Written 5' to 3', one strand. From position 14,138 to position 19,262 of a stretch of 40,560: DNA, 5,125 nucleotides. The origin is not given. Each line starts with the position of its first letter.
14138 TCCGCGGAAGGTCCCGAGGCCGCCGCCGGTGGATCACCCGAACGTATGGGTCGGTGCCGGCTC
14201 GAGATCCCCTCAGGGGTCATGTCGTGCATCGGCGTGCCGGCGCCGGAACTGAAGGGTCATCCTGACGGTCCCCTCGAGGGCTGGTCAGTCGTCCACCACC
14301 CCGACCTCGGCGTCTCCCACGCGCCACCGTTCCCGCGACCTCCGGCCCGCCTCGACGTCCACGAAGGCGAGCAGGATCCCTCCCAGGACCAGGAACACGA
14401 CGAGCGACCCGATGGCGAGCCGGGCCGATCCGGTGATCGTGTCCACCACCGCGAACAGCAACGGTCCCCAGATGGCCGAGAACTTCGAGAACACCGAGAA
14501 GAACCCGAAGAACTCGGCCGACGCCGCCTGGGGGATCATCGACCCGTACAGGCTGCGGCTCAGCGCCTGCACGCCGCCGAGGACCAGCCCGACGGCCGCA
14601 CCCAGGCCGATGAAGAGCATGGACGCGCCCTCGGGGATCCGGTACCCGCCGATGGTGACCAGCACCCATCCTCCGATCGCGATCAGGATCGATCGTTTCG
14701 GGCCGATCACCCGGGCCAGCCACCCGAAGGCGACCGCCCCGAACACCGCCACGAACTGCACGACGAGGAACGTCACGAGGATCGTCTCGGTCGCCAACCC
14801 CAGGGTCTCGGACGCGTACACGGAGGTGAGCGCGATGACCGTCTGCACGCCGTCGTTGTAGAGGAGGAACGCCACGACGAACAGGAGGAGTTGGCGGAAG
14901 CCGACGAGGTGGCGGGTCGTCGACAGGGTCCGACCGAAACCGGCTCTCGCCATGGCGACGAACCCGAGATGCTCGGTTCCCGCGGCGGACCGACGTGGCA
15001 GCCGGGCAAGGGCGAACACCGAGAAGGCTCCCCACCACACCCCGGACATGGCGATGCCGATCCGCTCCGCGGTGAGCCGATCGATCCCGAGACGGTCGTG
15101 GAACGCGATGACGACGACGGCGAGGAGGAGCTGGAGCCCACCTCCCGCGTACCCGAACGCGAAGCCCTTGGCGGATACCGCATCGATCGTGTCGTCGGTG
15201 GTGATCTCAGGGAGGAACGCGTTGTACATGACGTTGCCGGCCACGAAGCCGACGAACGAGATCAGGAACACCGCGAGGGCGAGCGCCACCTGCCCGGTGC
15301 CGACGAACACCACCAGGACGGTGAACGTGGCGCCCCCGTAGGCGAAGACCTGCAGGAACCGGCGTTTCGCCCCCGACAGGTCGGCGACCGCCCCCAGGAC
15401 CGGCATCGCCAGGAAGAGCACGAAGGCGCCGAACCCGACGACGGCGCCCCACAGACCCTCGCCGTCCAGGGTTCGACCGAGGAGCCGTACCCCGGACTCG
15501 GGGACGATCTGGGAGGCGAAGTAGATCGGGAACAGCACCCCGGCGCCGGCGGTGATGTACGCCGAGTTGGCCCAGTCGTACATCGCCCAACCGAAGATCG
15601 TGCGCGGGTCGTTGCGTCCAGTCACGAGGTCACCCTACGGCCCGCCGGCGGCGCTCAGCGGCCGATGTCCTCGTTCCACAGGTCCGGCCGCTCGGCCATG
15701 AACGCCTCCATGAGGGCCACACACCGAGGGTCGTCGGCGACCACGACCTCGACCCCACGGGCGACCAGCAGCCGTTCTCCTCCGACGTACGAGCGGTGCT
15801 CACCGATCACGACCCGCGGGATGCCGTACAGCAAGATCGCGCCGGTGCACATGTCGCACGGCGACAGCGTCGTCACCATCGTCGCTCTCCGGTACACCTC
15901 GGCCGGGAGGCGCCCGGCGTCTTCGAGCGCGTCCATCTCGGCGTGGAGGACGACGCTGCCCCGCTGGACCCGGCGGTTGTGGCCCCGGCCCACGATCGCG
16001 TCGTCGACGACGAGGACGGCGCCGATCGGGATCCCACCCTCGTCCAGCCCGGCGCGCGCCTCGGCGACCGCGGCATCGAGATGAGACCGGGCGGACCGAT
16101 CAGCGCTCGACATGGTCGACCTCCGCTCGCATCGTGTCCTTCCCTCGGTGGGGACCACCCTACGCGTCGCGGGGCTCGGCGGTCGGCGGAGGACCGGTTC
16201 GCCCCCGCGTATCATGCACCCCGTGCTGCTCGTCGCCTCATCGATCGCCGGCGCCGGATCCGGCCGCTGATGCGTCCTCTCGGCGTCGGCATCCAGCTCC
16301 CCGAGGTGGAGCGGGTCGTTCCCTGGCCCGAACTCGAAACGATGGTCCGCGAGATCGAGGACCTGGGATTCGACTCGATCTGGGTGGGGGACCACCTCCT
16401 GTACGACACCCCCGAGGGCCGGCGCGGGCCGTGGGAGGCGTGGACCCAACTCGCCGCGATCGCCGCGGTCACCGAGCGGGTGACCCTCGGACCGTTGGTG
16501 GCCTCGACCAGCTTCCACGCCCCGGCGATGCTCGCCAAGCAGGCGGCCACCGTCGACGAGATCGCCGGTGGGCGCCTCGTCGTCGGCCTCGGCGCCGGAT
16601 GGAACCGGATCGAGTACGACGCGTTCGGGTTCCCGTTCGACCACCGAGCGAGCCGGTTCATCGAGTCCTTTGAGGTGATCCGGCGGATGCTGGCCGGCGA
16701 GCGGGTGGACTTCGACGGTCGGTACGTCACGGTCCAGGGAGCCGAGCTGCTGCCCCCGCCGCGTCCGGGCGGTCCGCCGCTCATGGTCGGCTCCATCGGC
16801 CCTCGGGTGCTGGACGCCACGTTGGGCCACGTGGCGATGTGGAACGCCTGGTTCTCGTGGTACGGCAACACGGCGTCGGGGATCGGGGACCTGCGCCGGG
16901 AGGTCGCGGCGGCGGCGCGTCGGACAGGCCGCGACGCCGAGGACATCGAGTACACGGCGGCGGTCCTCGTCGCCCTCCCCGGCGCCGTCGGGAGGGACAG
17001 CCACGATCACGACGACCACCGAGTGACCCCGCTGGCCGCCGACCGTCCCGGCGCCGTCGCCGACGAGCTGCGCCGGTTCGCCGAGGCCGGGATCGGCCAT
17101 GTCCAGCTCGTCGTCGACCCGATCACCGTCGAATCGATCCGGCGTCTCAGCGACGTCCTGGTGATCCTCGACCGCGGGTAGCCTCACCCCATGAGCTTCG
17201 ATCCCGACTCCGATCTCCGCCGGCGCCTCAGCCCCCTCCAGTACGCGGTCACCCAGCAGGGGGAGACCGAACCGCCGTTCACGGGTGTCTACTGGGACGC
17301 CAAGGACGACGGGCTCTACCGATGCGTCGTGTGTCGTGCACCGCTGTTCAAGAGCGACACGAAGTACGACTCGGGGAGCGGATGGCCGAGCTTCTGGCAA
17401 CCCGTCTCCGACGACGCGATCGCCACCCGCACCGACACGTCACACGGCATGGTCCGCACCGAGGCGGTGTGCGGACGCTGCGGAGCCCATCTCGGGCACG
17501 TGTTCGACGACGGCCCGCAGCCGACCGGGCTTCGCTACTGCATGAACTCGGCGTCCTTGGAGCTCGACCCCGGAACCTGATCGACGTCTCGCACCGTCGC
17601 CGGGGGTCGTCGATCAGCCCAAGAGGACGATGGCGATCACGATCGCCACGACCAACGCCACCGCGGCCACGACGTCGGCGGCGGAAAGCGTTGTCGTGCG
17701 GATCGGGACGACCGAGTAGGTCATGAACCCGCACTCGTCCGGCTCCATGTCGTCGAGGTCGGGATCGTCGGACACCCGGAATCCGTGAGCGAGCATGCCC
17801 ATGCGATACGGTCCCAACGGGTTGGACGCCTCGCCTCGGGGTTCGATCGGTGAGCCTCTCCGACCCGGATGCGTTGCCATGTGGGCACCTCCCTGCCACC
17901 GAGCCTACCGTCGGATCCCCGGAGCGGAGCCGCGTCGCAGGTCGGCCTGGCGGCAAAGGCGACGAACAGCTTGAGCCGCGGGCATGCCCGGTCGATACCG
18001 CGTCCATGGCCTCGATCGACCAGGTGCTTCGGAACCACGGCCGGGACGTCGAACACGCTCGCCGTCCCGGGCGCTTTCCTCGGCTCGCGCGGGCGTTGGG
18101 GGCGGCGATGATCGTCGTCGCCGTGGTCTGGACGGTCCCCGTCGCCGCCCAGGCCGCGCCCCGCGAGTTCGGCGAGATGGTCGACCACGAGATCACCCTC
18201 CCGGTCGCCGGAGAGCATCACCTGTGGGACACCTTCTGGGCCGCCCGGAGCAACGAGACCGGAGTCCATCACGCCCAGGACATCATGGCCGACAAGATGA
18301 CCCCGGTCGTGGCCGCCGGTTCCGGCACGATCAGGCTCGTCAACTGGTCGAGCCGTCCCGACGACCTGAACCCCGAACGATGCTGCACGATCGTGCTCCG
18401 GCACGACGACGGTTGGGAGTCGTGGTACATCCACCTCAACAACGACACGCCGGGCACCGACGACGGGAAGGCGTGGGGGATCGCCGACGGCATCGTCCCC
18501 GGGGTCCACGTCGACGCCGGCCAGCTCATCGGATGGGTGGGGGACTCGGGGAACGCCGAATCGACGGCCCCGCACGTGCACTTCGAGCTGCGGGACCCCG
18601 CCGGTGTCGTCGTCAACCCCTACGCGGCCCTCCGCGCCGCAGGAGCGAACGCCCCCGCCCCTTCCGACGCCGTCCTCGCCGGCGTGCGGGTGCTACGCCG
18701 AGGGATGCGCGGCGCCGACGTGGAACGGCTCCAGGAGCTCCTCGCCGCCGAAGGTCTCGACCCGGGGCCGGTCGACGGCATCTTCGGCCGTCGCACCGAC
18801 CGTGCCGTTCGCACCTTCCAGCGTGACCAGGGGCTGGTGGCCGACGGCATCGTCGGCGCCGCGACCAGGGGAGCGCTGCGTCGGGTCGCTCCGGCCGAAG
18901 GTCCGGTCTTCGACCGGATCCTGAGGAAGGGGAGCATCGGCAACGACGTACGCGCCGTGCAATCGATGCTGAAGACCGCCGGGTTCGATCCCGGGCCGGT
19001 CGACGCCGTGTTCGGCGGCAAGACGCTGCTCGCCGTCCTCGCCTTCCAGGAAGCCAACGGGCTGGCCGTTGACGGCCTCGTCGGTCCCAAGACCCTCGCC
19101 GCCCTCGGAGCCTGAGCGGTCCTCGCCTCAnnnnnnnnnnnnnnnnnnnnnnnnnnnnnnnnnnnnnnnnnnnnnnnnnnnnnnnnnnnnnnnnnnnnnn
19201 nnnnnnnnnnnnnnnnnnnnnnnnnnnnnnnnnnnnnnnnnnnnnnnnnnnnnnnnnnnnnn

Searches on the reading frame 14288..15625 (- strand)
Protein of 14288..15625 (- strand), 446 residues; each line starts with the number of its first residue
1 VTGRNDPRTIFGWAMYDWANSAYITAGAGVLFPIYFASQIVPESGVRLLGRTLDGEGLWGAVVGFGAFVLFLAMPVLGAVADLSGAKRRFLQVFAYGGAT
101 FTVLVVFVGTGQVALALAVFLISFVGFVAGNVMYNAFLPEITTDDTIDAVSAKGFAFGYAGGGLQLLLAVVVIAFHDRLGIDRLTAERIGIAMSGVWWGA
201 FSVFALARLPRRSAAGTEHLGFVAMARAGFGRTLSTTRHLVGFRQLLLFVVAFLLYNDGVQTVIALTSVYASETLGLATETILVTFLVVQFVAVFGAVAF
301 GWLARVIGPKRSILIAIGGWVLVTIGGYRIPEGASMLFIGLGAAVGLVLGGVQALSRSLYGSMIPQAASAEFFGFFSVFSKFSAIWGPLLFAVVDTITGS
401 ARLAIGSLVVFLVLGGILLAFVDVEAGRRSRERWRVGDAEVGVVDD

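Call 37: search_protein_families(library=pfam, proteins=[window:14288-15625:-], max_evalue=0.00001)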
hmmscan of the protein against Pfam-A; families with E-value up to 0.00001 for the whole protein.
window:14288-15625:- (446 aa): 2 families
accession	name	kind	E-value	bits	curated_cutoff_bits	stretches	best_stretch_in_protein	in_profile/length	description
PF11700.14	ATG22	-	2e-58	198.7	24.1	1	7-430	3-480/482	Vacuole effluxer Atg22 like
PF07690.21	MFS_1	-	1e-10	41.5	33.4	2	248-428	1-179/347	Major Facilitator Superfamily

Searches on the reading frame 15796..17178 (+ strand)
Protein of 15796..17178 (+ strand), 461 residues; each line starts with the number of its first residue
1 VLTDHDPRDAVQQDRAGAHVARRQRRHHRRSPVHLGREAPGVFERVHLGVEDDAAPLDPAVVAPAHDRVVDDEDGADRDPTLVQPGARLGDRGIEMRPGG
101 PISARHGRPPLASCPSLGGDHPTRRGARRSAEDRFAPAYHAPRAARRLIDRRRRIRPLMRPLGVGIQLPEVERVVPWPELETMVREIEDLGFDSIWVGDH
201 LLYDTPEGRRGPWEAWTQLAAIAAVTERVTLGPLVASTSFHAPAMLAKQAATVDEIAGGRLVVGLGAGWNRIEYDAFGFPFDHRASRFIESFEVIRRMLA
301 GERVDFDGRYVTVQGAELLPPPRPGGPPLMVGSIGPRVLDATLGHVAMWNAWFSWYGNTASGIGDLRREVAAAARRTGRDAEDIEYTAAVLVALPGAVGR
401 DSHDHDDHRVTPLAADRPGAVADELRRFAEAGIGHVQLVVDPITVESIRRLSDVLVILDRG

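Call 37: search_protein_families(library=pfam, proteins=[window:15796-17178:+], max_evalue=0.00001)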
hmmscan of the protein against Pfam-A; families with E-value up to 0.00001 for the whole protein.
window:15796-17178:+ (461 aa): 1 family
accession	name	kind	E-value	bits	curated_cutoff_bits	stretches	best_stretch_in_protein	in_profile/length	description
PF00296.26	Bac_luciferase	-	2.7e-49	168.6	27.9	1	176-393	21-229/314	Luciferase-like monooxygenase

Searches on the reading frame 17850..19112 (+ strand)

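Call 41: search_protein_families(library=pfam, proteins=[window:17850-19112:+], max_evalue=0.00001)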
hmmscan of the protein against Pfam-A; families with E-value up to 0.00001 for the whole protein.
window:17850-19112:+ (421 aa): 3 families
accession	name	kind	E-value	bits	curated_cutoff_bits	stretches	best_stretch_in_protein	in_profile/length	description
PF01471.23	PG_binding_1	-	2.5e-38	130.5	23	2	287-343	1-57/57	Putative peptidoglycan binding domain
PF01551.29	Peptidase_M23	-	1.6e-14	54.3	28.7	1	139-257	2-96/96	Peptidase family M23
PF09374.15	PG_binding_3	-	4.3e-09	36.9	24.6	0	395-419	2-31/76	Predicted Peptidoglycan domain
